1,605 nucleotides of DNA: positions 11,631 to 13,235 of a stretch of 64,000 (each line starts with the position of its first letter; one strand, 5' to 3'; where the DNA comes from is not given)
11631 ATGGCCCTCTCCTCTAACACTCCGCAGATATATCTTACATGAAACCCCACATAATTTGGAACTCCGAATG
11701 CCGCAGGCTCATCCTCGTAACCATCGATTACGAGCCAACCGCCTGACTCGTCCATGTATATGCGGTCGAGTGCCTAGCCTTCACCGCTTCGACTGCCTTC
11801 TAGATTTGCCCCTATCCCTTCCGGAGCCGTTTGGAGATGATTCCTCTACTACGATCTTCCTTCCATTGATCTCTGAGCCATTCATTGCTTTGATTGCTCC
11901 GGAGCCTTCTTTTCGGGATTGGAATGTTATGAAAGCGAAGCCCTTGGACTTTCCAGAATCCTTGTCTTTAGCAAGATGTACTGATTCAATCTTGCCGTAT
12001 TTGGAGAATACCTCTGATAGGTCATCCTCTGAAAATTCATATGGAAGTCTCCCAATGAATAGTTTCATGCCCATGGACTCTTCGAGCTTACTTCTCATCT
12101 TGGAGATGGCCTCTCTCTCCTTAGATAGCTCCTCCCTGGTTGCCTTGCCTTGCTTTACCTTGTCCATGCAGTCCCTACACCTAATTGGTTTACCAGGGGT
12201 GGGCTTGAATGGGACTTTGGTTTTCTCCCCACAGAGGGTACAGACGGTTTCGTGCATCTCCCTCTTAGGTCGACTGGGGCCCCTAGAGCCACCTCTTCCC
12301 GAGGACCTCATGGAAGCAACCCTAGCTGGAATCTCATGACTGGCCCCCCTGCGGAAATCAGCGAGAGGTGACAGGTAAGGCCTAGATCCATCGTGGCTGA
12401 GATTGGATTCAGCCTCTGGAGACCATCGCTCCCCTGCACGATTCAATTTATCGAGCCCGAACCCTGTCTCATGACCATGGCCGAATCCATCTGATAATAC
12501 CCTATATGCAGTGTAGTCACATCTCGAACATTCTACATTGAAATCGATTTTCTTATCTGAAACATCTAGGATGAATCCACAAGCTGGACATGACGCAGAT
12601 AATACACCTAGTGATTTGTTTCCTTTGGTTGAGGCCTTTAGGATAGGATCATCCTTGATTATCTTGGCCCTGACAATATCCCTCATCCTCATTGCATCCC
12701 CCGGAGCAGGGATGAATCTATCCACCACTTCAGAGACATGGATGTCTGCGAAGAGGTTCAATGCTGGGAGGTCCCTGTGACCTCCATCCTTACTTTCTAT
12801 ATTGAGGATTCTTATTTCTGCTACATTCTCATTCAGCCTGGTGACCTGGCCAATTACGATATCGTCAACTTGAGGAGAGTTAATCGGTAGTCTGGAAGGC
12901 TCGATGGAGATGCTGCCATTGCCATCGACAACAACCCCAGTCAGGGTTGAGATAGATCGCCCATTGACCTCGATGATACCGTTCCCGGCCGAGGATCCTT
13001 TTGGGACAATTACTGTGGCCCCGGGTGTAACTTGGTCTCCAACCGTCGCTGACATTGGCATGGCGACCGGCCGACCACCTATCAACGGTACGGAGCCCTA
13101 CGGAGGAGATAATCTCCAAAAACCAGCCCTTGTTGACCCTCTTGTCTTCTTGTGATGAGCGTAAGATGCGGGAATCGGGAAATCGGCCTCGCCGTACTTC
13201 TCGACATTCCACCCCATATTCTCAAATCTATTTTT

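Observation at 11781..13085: Exosome cap subunit Csl4 fused to a zinc knuckle and an RRM domain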

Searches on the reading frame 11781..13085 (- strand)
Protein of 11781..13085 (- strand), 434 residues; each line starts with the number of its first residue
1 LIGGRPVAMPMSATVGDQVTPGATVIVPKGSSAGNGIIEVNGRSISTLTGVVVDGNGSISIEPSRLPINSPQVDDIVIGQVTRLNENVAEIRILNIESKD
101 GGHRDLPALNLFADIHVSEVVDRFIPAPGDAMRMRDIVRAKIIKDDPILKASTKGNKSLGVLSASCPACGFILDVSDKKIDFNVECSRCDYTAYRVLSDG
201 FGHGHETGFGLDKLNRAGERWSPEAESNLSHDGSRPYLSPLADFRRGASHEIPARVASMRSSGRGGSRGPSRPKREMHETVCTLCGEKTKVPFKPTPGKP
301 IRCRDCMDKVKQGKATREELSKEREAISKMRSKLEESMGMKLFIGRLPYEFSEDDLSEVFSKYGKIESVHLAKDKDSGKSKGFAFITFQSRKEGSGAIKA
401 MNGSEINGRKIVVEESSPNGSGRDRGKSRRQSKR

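Call 3: search_protein_families(library=pfam, proteins=[window:11781-13085:-], max_evalue=0.1)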
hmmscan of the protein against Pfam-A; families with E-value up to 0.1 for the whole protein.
window:11781-13085:- (434 aa): 8 families
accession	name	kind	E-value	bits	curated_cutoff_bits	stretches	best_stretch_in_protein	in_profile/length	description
PF00076.28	RRM_1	-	4.5e-21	74.9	20.7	1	342-411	1-69/70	RNA recognition motif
PF23477.1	zf_Tbcl_2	-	1.4e-13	50.8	27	1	275-310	1-36/37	Probable treble clef zinc finger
PF16367.11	RRM_7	-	7.7e-05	23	27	1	340-393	2-61/94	RNA recognition motif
PF10447.15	EXOSC1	-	0.0012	20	21.2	1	71-117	2-39/112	Exosome component EXOSC1/CSL4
PF16842.11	RRM_occluded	-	0.018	15.3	30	0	350-412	12-69/79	Occluded RNA-recognition motif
PF14354.12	Lar_restr_allev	-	0.036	14.8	28.6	0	282-328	6-52/58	Restriction alleviation protein Lar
PF24042.1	DUF7351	-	0.044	14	31.2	0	164-195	2-33/177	Domain of unknown function (DUF7351)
PF00575.29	S1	-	0.054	14.3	22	0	71-95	2-27/74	S1 RNA binding domain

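Call 4: search_protein_families(library=ncbifam, proteins=[window:11781-13085:-], max_evalue=0.1)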
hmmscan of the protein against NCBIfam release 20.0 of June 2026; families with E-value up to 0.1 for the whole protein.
window:11781-13085:- (434 aa): 12 families
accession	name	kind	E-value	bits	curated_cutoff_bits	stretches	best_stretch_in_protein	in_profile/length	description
NF034126.3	PRK09521.1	equivalog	1.6e-26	93.2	90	1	18-201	2-178/180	exosome complex RNA-binding protein Csl4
NF058537.1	Rbp_regulator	equivalog_domain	3.1e-23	81.9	100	1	342-418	2-78/79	RNA-binding regulator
TIGR01622.1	SF-CC1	subfamily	2.3e-21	76.4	231.65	1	333-416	212-296/500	splicing factor, CC1-like family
TIGR01642.1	U2AF_lg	subfamily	3.6e-15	55.5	310.3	1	337-417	294-374/510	U2 snRNP auxilliary factor, large subunit, splicing factor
TIGR01628.1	PABP-1234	subfamily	1.3e-14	54.2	497.1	1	311-413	258-358/595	polyadenylate binding protein, human types 1, 2, 3, 4 family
TIGR04272.1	cxxc_cxxc_Mbark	domain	4.9e-14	51.8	36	1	275-310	1-36/37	CxxC-x17-CxxC domain-containing protein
TIGR01648.1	hnRNP-R-Q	subfamily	1.2e-11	44.2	317.85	1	337-413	56-132/577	hnRNP-R, Q splicing factor family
TIGR01661.1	ELAV_HUD_SF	subfamily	1.5e-10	41.2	279.1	1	335-409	85-338/351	ELAV/HuD family splicing factor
TIGR01659.1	sex-lethal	subfamily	2e-09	37.5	486.2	1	328-403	182-257/346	sex-lethal family splicing factor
TIGR01645.1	half-pint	subfamily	3.3e-08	32.8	443.95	1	350-412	211-273/607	poly-U binding splicing factor, half-pint family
NF003181.1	PRK04163.1-1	equivalog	0.0008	18.7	200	1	19-86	5-71/221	exosome complex RNA-binding protein Rrp4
NF041070.1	carrier_LysW_Arch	domain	0.055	13.5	75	0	280-306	3-29/57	alpha-aminoadipate/glutamate carrier protein LysW/ArgW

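Call 5: search_solved_structures(query=window:11781-13085:-, max_evalue=0.01, show_alignments=3)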
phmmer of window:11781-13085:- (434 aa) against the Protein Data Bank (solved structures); distinct sequences matched with E-value up to 0.01: 358 (the best 60 are shown).
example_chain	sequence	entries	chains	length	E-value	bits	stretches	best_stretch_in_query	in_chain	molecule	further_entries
6r5k_D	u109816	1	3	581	7.4e-38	133.5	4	332-415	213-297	Polyadenylate-binding protein, cytoplasmic and nuclear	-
9cb5_A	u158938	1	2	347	1.4e-23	86.4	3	341-427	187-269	Nucleolin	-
7z3x_A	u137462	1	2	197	1.2e-21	80.1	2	340-413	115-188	Poly(U)-binding-splicing factor PUF60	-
5x8p_v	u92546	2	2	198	1.3e-21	80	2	330-424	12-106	protein cS22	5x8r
5mmj_v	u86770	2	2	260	2.3e-21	79.1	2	321-424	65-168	30S ribosomal protein 2, chloroplastic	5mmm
7q8a_A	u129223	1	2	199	3.1e-21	78.7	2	340-413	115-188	Poly(U)-binding-splicing factor PUF60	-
2kxf_A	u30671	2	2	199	4.3e-21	78.2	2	340-413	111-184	Poly(U)-binding-splicing factor PUF60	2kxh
3uwt_A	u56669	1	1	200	4.6e-21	78.1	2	340-413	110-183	Poly(U)-binding-splicing factor PUF60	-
2qfj_A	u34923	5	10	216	4.7e-21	78.1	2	340-413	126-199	FBP-interacting repressor | Poly(U)-binding-splicing factor PUF60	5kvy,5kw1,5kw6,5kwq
4ed5_A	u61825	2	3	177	6.6e-20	74.3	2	342-419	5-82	ELAV-like protein 1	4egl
5z56_4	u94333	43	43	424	6.7e-20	74.3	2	338-424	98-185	Splicing factor 3B subunit 4 | SF3b49, Splicing factor 3B subunit 4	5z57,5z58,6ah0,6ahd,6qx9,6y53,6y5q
5en1_A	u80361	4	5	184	2.4e-19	72.5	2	331-412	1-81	Heterogeneous nuclear ribonucleoproteins A2/B1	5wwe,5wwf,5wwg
1fnx_H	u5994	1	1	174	6.8e-19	71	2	341-421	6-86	HU ANTIGEN C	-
5ho4_A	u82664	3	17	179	9.5e-19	70.5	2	337-412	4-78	Heterogeneous nuclear ribonucleoproteins A2/B1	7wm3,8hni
3nmr_A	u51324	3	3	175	1.3e-18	70.1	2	339-403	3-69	CUGBP Elav-like family member 1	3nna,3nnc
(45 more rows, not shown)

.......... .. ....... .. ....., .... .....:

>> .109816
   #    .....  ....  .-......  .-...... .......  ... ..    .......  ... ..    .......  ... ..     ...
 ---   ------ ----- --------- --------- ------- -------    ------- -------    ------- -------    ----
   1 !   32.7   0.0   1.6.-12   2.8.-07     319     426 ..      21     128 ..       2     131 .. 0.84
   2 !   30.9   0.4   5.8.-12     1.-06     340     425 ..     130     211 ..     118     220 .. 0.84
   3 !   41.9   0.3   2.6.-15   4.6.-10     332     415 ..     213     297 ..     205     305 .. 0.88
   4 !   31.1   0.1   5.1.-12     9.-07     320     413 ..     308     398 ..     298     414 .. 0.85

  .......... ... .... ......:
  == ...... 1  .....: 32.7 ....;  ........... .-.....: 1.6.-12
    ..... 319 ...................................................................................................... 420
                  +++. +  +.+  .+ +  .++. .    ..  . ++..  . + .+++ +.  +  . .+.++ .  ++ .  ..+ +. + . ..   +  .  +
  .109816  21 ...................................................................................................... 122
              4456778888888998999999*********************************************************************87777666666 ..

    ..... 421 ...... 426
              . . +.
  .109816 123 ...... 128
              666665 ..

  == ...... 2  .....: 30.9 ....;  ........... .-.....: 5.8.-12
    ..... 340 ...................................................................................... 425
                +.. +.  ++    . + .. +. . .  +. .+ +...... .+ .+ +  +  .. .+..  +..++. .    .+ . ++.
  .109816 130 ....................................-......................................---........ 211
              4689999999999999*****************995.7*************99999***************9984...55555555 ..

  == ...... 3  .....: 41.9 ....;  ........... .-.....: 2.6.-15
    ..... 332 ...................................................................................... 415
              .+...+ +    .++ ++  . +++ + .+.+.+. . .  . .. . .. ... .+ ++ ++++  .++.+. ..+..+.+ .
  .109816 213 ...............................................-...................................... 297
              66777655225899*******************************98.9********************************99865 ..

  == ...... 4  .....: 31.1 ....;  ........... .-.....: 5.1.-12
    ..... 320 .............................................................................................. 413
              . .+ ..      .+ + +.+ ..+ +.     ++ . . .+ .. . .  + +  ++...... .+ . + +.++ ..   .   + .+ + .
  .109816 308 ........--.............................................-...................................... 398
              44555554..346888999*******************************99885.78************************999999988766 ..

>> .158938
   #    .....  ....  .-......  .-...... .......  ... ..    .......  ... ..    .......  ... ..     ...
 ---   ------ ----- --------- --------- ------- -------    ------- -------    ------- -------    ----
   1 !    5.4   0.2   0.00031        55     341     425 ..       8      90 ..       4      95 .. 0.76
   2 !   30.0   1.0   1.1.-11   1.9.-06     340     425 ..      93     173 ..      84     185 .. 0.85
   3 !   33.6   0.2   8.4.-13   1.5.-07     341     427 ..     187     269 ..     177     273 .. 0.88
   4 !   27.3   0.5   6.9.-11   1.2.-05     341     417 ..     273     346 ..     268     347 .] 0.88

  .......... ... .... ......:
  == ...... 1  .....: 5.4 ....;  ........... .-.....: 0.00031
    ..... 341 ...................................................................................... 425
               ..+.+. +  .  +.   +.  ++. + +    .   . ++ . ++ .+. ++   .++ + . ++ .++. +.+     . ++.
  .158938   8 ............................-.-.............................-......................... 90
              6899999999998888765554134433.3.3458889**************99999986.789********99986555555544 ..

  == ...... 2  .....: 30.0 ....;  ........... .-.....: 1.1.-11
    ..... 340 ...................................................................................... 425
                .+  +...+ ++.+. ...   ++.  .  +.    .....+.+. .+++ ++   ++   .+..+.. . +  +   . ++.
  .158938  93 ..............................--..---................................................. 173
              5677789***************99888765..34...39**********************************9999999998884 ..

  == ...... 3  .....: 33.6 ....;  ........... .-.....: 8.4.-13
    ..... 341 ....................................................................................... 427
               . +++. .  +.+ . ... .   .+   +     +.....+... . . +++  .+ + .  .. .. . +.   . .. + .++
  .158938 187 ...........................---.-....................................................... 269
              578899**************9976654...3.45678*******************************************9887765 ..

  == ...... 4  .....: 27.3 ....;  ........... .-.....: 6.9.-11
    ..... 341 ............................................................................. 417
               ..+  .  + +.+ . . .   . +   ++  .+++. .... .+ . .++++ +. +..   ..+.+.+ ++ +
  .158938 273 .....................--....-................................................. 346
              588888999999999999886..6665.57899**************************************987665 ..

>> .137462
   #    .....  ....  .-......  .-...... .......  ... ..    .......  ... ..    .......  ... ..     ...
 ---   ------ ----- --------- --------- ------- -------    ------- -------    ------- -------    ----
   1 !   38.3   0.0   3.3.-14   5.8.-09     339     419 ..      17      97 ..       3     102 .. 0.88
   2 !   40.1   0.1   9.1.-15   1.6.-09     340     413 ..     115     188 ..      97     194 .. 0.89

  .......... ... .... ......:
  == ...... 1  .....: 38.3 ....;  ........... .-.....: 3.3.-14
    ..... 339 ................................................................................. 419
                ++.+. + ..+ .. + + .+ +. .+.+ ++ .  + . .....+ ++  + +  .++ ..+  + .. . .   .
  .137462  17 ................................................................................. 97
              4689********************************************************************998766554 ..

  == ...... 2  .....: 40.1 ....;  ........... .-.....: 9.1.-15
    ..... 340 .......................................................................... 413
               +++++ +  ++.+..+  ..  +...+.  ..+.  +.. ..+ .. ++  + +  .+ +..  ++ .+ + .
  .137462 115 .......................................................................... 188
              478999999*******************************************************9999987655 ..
